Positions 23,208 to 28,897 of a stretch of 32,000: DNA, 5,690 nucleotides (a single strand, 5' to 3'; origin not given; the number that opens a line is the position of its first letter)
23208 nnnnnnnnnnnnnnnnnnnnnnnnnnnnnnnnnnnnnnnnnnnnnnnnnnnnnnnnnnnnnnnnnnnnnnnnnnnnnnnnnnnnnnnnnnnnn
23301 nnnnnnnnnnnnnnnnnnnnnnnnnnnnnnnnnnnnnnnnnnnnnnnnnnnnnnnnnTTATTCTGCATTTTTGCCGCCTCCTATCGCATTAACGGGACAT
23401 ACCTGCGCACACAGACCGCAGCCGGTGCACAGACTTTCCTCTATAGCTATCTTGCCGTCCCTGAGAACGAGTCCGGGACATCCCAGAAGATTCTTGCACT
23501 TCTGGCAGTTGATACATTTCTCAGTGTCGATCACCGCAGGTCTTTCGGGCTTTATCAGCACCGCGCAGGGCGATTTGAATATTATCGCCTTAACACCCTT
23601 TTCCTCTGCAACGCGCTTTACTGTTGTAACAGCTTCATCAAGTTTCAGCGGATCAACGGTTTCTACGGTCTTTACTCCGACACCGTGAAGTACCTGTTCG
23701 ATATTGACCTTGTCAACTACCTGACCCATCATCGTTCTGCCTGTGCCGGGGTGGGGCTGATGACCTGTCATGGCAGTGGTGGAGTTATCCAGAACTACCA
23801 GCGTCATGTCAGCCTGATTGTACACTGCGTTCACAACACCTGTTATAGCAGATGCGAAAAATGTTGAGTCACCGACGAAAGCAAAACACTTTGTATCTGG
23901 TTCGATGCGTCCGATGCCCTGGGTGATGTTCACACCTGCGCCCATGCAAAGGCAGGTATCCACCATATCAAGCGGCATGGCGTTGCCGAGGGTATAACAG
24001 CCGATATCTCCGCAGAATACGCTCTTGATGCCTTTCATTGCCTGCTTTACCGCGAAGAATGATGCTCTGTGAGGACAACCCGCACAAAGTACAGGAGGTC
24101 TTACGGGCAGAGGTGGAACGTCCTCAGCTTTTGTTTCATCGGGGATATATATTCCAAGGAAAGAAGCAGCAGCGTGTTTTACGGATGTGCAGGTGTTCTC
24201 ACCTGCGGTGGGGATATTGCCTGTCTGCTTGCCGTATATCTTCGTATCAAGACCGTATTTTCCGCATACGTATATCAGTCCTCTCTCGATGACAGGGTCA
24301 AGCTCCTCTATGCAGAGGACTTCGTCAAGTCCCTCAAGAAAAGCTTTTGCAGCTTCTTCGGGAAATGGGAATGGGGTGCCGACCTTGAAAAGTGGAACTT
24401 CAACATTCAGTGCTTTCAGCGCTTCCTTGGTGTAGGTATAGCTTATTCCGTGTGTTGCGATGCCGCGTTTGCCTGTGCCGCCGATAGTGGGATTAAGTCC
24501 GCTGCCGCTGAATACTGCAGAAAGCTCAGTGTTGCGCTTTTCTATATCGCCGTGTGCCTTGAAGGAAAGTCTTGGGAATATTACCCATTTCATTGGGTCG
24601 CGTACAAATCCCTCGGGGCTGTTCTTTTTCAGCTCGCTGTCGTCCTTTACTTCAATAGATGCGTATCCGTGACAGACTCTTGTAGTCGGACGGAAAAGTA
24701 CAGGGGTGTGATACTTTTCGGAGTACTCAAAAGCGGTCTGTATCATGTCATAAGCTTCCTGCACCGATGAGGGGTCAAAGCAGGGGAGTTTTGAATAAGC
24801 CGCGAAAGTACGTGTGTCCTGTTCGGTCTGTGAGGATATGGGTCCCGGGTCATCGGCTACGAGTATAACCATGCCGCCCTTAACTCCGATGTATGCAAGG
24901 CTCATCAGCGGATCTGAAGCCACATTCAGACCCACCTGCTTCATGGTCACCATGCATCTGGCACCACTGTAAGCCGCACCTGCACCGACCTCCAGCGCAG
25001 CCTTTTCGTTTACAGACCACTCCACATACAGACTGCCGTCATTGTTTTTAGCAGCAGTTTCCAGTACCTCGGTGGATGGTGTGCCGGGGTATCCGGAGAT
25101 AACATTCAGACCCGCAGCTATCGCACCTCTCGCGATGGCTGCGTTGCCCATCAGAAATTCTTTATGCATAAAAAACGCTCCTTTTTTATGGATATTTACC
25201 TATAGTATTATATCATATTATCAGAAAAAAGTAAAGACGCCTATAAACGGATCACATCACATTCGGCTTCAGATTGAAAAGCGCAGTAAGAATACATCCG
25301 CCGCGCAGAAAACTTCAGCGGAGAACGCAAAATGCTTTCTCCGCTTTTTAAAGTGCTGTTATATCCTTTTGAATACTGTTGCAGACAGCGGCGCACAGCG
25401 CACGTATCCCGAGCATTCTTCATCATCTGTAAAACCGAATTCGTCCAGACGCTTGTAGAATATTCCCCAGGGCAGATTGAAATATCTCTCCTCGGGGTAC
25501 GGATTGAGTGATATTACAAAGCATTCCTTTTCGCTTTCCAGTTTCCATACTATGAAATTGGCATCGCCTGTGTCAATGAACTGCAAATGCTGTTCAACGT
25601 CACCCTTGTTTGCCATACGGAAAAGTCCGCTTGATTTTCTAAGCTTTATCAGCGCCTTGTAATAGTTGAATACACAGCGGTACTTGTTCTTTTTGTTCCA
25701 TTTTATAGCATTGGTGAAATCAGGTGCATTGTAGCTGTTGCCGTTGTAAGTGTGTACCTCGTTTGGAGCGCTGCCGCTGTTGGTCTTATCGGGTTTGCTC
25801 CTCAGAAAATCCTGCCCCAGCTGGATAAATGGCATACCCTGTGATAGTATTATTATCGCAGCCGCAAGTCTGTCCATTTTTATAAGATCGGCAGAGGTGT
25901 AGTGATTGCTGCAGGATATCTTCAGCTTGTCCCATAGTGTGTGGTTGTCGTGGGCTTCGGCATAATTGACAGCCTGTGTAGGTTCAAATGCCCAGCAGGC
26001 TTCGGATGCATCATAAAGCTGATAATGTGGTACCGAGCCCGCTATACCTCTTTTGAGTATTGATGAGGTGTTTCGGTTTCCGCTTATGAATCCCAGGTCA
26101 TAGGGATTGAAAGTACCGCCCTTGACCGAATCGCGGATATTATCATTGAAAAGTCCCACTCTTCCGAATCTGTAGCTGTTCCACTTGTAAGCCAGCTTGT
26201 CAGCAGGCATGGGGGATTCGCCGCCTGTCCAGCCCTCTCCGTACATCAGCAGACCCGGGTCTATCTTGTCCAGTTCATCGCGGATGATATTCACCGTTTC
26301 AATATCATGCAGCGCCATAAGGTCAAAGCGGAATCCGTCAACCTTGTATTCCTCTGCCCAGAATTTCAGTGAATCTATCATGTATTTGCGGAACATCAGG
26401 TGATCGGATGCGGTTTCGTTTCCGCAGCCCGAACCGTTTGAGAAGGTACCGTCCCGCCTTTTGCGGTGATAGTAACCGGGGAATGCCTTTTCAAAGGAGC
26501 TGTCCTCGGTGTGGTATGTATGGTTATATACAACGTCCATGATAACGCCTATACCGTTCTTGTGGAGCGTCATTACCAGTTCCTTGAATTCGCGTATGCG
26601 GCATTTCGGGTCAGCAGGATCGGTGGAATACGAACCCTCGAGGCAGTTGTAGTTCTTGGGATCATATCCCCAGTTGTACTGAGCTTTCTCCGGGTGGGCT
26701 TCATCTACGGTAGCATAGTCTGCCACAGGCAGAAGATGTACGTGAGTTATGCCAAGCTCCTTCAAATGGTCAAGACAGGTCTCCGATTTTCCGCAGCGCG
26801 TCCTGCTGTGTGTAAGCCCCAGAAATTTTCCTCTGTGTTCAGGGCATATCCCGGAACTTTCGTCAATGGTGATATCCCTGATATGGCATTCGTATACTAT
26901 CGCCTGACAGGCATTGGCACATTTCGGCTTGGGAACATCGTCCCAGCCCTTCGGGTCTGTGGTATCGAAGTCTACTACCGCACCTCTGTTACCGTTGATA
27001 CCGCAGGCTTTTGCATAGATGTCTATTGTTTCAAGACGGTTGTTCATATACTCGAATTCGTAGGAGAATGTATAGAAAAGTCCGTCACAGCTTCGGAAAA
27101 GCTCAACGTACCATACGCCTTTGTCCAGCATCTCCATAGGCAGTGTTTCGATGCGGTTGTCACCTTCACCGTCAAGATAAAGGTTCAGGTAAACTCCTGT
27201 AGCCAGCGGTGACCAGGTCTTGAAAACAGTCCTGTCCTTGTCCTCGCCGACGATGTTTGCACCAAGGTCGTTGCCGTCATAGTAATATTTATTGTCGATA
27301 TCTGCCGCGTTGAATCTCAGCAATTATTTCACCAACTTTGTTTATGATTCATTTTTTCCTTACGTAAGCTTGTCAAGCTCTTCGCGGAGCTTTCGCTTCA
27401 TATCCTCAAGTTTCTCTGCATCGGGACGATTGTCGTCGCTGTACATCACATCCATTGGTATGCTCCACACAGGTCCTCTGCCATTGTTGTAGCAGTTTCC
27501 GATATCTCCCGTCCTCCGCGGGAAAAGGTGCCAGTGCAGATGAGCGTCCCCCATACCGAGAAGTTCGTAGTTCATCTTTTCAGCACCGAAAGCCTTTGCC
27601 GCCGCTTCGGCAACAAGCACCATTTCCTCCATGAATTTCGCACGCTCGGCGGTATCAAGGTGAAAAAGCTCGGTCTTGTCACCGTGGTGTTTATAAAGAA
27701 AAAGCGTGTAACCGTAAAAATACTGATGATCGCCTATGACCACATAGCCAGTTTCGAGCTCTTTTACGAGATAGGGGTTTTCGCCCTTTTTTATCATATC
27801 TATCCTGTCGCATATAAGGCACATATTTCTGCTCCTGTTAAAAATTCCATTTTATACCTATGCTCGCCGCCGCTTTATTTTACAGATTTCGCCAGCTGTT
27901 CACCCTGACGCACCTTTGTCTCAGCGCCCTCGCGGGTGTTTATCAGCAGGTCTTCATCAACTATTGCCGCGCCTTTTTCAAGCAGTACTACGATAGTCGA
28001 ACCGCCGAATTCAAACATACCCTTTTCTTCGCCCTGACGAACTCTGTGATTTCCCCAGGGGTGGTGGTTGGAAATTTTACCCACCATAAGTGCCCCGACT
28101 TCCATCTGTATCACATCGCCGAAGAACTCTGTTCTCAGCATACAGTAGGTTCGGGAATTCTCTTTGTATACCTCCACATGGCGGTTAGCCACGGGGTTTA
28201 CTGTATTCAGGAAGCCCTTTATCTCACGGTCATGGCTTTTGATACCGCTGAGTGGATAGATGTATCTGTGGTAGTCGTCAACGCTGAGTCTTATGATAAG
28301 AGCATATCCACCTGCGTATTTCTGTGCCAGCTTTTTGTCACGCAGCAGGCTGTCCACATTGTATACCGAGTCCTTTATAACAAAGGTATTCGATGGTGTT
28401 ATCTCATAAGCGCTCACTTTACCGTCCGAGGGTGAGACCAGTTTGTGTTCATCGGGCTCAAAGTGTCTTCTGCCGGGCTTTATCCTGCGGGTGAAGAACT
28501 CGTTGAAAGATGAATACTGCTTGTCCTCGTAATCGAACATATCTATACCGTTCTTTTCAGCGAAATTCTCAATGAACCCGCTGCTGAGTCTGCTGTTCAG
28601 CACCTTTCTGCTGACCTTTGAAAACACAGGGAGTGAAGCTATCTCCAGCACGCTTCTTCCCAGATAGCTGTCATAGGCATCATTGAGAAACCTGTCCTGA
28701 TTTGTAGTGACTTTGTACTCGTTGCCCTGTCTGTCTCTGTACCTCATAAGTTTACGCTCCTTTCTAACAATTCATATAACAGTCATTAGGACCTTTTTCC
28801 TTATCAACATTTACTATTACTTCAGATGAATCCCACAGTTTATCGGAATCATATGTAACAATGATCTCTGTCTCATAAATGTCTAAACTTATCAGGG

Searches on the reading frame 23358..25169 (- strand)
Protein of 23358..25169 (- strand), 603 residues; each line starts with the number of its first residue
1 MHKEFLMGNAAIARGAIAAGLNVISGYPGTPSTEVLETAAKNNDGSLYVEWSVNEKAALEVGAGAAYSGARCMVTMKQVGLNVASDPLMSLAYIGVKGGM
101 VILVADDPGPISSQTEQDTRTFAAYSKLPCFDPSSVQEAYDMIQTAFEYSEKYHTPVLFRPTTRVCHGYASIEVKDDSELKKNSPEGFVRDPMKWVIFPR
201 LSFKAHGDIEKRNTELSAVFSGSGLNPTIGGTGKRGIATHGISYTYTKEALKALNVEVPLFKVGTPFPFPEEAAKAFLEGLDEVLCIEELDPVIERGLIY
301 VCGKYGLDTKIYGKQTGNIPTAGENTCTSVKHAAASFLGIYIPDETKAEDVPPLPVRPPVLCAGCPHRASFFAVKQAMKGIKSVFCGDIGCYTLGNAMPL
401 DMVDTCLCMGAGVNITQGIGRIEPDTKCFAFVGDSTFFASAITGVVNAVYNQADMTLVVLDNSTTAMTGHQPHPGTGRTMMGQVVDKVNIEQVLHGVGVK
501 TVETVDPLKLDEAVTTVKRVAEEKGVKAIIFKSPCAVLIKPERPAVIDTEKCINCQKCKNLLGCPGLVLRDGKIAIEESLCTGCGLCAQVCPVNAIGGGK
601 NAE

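Call 38: search_protein_families(library=pfam, proteins=[window:23358-25169:-], max_evalue=0.001)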
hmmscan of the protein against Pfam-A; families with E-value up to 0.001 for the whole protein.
window:23358-25169:- (603 aa): 9 families
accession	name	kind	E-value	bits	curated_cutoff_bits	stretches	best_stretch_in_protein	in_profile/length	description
PF02775.26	TPP_enzyme_C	-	2.7e-20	73.1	21.9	1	388-528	1-148/151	Thiamine pyrophosphate enzyme, C-terminal TPP binding domain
PF01855.24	POR_N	-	7.5e-19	68.8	27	1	15-181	2-174/231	Pyruvate flavodoxin/ferredoxin oxidoreductase, thiamine diP-bdg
PF00037.32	Fer4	-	5.5e-11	42.3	21.1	1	575-596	2-23/24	4Fe-4S binding domain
PF14697.11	Fer4_21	-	2.8e-09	37.4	35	1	545-596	1-57/59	4Fe-4S dicluster domain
PF13237.11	Fer4_10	-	7.3e-07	29.5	25.5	1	546-592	3-53/53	4Fe-4S dicluster domain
PF12837.12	Fer4_6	-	1.6e-06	28.2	25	1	573-596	1-24/24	4Fe-4S binding domain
PF12797.12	Fer4_2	-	1.8e-06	27.9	24.5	1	573-593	2-22/22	4Fe-4S binding domain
PF12838.12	Fer4_7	-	0.00065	20.5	27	1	551-595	1-52/52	4Fe-4S dicluster domain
PF13187.11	Fer4_9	-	0.00065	20.1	27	0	551-596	1-52/52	4Fe-4S dicluster domain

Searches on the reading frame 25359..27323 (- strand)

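Call 38: search_protein_families(library=pfam, proteins=[window:25359-27323:-], max_evalue=0.001)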
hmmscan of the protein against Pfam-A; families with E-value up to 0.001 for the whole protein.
window:25359-27323:- (654 aa): 3 families
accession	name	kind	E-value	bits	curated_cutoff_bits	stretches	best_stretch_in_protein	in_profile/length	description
PF00128.31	Alpha-amylase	-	7.6e-15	55.5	22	1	184-279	25-101/446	Alpha amylase, catalytic domain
PF02922.24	CBM_48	-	4e-07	30.7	22.4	1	20-103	2-82/83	Carbohydrate-binding module 48 (Isoamylase N-terminal domain)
PF11852.14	Pullul_strch_C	-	5.6e-05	23.1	29.7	1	552-595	43-89/165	Alpha-1,6-glucosidases, pullulanase-type, C-terminal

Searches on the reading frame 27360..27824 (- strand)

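Call 83: search_protein_families(library=pfam, proteins=[window:27360-27824:-], max_evalue=0.001)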
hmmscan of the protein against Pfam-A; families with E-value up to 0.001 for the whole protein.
window:27360-27824:- (154 aa): 1 family
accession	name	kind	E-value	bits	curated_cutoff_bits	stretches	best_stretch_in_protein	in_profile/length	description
PF01230.28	HIT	-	2.9e-05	25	21.5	1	41-105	30-97/98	HIT domain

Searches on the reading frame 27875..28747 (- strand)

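Call 83: search_protein_families(library=pfam, proteins=[window:27875-28747:-], max_evalue=0.001)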
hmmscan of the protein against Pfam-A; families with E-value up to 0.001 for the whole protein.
window:27875-28747:- (290 aa): 1 family
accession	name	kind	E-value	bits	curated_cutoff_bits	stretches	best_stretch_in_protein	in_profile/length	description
PF02666.20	PS_Dcarbxylase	-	1.8e-50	171.8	22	1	81-286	1-197/198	Phosphatidylserine decarboxylase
